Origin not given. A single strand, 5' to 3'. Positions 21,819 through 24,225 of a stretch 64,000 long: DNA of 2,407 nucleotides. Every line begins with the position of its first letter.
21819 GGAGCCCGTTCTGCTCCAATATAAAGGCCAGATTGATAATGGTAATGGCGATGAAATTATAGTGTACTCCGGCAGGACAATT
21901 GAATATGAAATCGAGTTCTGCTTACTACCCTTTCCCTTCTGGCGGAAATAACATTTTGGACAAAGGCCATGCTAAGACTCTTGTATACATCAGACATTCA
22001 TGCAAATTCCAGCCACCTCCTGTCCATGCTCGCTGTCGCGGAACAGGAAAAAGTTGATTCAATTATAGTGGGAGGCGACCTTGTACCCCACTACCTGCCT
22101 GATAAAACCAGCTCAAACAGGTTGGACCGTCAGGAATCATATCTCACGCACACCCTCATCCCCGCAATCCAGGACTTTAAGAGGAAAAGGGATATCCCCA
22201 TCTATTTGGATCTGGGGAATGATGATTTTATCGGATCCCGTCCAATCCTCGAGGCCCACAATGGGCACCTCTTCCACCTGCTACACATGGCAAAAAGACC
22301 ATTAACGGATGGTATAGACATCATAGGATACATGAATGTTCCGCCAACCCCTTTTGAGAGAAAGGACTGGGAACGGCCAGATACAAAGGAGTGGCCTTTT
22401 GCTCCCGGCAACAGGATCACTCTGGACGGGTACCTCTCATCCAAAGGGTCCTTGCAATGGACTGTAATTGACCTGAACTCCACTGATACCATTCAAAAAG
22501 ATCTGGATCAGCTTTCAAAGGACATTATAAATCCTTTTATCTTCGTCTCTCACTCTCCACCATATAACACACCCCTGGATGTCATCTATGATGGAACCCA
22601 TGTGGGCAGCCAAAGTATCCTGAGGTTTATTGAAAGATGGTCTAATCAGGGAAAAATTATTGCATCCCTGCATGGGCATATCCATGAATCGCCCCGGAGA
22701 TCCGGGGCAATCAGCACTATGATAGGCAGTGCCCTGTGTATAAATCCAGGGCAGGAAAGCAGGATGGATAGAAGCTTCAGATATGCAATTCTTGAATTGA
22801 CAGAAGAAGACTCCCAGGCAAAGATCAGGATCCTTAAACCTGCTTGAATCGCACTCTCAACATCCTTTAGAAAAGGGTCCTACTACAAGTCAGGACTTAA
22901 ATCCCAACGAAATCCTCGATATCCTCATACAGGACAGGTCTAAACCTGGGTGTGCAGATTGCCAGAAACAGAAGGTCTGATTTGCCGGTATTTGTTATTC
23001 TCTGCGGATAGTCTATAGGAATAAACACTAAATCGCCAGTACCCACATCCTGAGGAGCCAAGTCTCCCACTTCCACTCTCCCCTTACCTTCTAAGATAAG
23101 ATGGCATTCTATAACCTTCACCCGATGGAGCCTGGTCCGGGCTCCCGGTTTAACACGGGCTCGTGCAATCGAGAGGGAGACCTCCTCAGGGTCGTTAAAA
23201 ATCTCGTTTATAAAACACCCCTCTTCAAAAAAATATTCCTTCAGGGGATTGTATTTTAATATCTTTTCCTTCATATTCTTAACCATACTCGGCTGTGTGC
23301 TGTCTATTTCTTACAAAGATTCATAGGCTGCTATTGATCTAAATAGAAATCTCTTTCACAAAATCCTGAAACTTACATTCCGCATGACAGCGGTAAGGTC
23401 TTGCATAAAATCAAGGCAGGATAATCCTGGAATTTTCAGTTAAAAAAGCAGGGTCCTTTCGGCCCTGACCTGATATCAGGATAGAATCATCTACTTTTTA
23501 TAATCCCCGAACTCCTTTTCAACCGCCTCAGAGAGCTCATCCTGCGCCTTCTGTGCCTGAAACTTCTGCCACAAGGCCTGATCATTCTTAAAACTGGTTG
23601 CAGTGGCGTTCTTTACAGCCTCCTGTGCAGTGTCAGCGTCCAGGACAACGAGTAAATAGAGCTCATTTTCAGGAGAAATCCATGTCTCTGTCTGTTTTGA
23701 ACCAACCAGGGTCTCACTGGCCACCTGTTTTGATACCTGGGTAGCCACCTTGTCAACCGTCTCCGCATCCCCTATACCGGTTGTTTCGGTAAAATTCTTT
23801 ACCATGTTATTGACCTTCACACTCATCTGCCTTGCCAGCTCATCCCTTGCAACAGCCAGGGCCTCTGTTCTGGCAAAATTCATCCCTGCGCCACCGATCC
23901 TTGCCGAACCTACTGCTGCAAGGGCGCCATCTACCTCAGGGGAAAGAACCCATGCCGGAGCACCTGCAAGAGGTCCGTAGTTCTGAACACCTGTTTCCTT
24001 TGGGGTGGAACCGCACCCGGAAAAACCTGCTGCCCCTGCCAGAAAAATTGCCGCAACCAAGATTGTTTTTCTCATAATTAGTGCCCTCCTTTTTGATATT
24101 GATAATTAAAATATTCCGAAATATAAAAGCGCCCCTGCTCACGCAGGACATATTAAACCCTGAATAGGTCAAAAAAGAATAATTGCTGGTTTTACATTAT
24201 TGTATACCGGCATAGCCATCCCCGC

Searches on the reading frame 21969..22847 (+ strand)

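Call 40: search_protein_families(library=pfam, proteins=[window:21969-22847:+])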
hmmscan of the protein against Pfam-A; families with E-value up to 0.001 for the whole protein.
window:21969-22847:+ (292 aa): 2 families
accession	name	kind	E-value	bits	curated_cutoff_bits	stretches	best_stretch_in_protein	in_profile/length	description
PF00149.33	Metallophos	-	9.3e-10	39.7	21.5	1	2-240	1-190/191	Calcineurin-like phosphoesterase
PF12850.12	Metallophos_2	-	8.3e-06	26.3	27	0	3-39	2-37/154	Calcineurin-like phosphoesterase superfamily domain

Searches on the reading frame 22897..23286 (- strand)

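Call 40: search_protein_families(library=pfam, proteins=[window:22897-23286:-])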
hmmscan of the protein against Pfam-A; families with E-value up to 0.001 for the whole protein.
window:22897-23286:- (129 aa): 3 families
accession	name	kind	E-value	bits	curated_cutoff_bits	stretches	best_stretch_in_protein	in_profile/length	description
PF07883.17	Cupin_2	-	1.4e-09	38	27.2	1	43-110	3-69/70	Cupin domain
PF00190.28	Cupin_1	-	0.00033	20.7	22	1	36-108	31-110/151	Cupin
PF12852.13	Cupin_6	-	0.00061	20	26.7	1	51-99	26-76/183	Cupin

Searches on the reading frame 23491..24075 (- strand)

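Call 40: search_protein_families(library=pfam, proteins=[window:23491-24075:-])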
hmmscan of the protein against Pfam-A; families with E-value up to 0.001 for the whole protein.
window:23491-24075:- (194 aa): 1 family
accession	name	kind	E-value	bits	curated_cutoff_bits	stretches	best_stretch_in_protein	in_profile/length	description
PF02169.21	LPP20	-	1.3e-12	48.4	25.9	1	40-146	1-97/97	LPP20 lipoprotein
